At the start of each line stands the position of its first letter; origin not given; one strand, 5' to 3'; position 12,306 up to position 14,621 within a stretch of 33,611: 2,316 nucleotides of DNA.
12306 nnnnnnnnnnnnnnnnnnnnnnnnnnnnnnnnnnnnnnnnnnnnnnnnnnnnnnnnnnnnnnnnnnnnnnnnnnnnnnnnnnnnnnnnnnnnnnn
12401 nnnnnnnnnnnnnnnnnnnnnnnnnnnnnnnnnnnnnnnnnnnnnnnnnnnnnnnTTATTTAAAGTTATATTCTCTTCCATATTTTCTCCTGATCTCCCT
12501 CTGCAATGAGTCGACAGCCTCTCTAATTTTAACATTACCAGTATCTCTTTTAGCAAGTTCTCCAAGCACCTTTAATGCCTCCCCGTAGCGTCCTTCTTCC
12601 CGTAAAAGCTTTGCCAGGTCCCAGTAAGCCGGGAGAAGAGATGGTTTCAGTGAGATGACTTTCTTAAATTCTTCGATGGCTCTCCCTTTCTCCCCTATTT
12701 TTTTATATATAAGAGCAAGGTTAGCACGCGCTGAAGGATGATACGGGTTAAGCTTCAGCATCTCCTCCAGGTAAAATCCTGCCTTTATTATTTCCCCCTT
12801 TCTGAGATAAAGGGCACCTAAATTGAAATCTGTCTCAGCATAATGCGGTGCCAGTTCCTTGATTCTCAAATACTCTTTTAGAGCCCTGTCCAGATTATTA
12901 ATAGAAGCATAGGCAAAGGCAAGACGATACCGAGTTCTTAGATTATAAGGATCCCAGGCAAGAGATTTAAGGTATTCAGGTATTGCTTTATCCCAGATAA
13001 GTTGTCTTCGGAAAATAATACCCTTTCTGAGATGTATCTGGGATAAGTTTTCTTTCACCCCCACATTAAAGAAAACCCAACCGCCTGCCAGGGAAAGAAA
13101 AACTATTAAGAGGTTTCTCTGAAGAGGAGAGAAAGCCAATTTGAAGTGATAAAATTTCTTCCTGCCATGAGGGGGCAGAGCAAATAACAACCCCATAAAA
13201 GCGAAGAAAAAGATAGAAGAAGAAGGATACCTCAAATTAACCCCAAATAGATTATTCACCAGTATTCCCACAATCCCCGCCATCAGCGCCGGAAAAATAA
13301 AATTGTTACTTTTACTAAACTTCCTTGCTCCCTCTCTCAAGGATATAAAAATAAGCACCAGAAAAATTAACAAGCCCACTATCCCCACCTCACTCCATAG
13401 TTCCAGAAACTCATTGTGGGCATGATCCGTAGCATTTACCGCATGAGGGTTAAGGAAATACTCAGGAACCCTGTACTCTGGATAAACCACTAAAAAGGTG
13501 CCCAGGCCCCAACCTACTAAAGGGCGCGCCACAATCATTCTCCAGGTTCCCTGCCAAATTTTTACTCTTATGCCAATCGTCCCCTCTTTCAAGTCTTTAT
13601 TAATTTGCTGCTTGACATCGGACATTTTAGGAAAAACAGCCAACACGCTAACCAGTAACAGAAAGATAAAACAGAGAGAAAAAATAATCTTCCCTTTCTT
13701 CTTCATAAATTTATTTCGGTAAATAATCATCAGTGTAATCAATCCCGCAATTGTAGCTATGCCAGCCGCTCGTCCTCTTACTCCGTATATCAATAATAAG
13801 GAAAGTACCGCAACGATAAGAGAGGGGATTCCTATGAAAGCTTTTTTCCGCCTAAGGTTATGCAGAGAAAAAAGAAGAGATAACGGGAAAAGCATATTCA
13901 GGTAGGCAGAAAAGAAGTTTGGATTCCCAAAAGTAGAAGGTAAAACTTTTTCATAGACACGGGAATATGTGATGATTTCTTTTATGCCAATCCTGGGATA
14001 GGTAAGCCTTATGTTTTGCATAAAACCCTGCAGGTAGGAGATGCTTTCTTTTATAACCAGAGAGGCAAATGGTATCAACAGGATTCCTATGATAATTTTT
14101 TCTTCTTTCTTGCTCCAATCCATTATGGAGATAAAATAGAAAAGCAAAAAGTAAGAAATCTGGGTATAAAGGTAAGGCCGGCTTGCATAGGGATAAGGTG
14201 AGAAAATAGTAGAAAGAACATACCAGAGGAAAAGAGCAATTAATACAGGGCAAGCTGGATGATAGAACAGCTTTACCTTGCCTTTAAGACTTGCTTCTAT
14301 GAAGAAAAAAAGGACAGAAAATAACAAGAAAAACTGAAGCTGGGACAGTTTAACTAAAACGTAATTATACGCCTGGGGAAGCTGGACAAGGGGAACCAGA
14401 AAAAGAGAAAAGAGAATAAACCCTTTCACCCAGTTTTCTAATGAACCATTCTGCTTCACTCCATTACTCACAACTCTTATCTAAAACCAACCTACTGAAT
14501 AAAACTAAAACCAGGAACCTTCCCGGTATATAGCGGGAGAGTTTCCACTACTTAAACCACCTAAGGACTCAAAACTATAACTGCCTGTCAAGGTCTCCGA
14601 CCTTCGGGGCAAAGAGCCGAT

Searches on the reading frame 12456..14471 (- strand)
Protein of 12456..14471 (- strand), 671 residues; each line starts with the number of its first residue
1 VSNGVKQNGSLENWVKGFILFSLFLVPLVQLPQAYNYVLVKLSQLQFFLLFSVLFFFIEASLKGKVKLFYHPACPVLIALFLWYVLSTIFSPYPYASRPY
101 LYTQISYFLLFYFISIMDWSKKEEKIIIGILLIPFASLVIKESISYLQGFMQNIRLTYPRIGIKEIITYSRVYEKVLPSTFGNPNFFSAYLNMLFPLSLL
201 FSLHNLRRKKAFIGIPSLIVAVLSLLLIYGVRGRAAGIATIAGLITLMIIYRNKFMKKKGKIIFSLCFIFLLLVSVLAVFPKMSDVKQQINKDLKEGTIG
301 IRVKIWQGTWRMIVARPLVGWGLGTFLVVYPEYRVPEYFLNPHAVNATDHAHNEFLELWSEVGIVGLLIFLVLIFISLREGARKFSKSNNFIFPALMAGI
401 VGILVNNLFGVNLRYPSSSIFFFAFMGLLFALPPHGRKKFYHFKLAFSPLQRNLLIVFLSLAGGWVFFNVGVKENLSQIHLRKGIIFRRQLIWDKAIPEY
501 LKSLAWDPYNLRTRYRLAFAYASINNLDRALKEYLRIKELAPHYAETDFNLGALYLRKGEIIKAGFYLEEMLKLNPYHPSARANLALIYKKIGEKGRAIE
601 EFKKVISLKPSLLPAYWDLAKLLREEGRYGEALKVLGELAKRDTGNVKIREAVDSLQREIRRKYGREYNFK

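Call 17: search_protein_families(library=pfam, proteins=[window:12456-14471:-])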
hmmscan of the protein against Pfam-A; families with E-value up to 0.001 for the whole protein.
window:12456-14471:- (671 aa): 15 families
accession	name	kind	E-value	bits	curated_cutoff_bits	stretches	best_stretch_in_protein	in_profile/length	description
PF04932.20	Wzy_C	-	4.3e-23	82.2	31.7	1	220-371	2-149/149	O-Antigen ligase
PF07719.23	TPR_2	-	2e-17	62.2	27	0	549-577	5-33/34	Tetratricopeptide repeat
PF14559.12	TPR_19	-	7.3e-15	55.5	25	3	597-645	9-57/68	Tetratricopeptide repeat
PF13181.12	TPR_8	-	1e-14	53.8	25.7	1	581-611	3-33/34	Tetratricopeptide repeat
PF00515.34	TPR_1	-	4.6e-12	45.7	27.8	0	581-611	3-33/34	Tetratricopeptide repeat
PF13431.12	TPR_17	-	2.1e-11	43.6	24.4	0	500-531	2-33/34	Tetratricopeptide repeat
PF13428.12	TPR_14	-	4.5e-10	39.6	23.5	0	615-651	3-39/44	Tetratricopeptide repeat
PF13414.12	TPR_11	-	2.6e-08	33.8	26.8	0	520-559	3-42/42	TPR repeat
PF13424.12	TPR_12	-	8.1e-07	29.6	30.1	0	545-609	3-75/77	Tetratricopeptide repeat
PF24575.1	TPR_Slam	-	1.3e-06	29.2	35.2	0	586-632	54-100/104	Surface lipoprotein assembly modifier, N-terminal TPR repeats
PF13371.12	TPR_9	-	9.3e-06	26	35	0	551-611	1-61/73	Tetratricopeptide repeat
PF13174.12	TPR_6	-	1e-05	26.3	26.3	0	514-542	3-31/33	Tetratricopeptide repeat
PF13432.12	TPR_16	-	1.5e-05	25.7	32.7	0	483-544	3-64/65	Tetratricopeptide repeat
PF14561.12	TPR_20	-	0.00035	21.3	25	0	596-645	5-54/90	Tetratricopeptide repeat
PF12895.13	ANAPC3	-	0.0005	20.7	27.2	0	564-638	8-81/82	Anaphase-promoting complex, cyclosome, subunit 3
